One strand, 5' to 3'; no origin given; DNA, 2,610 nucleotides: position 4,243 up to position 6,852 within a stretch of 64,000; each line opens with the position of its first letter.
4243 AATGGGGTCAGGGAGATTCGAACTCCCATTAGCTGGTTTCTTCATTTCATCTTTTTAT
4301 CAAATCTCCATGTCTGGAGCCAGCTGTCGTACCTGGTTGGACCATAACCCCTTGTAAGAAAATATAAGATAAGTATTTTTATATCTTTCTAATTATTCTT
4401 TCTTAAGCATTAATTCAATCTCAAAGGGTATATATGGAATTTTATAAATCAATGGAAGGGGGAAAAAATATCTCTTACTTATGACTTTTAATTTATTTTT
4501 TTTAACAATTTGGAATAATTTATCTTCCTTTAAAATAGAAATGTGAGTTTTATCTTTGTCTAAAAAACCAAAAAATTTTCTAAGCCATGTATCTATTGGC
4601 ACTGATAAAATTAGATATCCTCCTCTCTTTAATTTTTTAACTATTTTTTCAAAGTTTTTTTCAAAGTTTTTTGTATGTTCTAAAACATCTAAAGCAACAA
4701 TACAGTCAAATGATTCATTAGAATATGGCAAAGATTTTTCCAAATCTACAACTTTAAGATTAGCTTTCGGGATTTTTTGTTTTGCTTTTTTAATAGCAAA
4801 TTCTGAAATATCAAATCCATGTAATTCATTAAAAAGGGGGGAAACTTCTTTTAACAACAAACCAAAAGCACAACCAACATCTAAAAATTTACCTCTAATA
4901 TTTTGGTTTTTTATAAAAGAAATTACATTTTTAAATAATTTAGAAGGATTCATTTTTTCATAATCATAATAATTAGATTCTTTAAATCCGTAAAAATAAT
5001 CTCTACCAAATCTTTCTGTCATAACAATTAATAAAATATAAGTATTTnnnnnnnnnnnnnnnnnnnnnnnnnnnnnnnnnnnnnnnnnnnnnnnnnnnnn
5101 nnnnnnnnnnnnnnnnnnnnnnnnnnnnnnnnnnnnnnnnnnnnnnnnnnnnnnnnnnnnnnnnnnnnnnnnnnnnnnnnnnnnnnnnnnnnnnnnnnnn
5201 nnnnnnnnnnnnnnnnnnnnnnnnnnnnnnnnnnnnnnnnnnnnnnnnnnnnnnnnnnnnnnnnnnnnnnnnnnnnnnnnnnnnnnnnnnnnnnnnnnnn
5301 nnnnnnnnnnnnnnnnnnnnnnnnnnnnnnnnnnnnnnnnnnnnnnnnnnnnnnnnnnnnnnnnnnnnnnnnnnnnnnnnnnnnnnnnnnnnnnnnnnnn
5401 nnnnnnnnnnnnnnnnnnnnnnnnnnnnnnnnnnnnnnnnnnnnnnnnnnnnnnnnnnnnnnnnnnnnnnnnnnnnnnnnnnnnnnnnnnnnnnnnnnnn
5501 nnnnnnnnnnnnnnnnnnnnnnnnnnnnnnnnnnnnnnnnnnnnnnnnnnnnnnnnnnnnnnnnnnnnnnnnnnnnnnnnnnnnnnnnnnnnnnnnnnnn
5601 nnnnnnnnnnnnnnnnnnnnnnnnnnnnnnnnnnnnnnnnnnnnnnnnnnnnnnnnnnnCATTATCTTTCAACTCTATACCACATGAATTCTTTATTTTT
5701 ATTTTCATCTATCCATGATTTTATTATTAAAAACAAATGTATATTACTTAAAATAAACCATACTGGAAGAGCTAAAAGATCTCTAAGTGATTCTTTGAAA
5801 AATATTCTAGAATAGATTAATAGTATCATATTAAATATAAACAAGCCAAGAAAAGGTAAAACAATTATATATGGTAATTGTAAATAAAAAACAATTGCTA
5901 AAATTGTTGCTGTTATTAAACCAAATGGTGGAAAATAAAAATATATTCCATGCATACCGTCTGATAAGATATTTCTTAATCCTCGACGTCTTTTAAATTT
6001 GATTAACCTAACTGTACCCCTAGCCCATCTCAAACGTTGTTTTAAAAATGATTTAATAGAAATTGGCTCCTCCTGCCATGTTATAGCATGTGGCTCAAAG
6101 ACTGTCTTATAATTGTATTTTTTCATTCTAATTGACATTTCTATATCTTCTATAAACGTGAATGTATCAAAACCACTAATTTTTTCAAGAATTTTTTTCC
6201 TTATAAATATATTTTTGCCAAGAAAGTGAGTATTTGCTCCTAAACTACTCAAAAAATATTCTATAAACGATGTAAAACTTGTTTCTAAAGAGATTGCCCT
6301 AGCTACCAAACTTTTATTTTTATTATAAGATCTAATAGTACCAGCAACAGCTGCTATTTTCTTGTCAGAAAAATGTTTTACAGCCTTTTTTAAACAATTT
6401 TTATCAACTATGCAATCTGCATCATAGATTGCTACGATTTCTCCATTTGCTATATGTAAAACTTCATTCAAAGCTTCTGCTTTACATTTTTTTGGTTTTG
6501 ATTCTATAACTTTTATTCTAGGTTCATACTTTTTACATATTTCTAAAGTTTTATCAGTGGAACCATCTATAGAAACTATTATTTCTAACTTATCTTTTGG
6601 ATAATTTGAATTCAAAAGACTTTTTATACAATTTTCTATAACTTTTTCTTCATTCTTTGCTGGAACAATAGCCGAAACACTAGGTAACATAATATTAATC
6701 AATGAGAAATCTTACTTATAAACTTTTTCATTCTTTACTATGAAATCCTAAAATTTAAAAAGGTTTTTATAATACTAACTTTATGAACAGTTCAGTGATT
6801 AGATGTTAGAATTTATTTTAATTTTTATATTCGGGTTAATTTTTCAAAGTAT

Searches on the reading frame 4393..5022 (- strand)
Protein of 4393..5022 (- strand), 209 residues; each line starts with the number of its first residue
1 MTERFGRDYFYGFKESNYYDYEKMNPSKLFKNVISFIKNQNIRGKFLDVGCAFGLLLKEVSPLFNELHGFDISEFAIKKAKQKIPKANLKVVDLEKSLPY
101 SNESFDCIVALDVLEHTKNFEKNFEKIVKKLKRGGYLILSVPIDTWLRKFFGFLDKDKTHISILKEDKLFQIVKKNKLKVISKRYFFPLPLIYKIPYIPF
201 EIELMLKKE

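Call 76: search_protein_families(library=pfam, proteins=[window:4393-5022:-], max_evalue=0.0001)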
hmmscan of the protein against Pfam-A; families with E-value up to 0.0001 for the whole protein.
window:4393-5022:- (209 aa): 7 families
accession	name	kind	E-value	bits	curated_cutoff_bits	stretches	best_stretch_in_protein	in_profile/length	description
PF13489.12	Methyltransf_23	-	1.2e-19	71.1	27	1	27-182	7-163/164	Methyltransferase domain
PF08241.18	Methyltransf_11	-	3.8e-18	66.3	21.2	1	47-139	1-95/95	Methyltransferase domain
PF08242.18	Methyltransf_12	-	1e-15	58.7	30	1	47-137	1-98/98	Methyltransferase domain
PF13847.12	Methyltransf_31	-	1.3e-15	57.8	27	1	45-143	6-113/145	Methyltransferase domain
PF13649.12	Methyltransf_25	-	5.2e-14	53.1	27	1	47-135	2-97/97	Methyltransferase domain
PF05401.17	NodS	-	4.9e-08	33.5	24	1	30-166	31-170/201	Nodulation protein S (NodS)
PF02353.26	CMAS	-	2.2e-06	27.6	27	1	45-139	65-164/273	Mycolic acid cyclopropane synthetase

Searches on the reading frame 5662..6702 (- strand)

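Call 75: search_protein_families(library=pfam, proteins=[window:5662-6702:-], max_evalue=0.0001)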
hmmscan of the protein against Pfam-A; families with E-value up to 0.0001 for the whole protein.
window:5662-6702:- (346 aa): 5 families
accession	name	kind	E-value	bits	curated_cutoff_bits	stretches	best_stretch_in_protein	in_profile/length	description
PF00535.33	Glycos_transf_2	-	7e-35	120.9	23.3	1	10-175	1-167/168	Glycosyl transferase family 2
PF13641.12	Glyco_tranf_2_3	-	1.9e-31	110.3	27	1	7-229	1-230/230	Glycosyltransferase like family 2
PF13632.12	Glyco_trans_2_3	-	2.1e-29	103.2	27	1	89-290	1-194/198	Glycosyl transferase family group 2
PF13506.12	Glyco_transf_21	-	3.1e-14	53.2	21.7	1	74-228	18-174/174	Glycosyl transferase family 21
PF10111.15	Glyco_tranf_2_2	-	7.5e-11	42.5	27.3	1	11-219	2-225/276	Glycosyltransferase like family 2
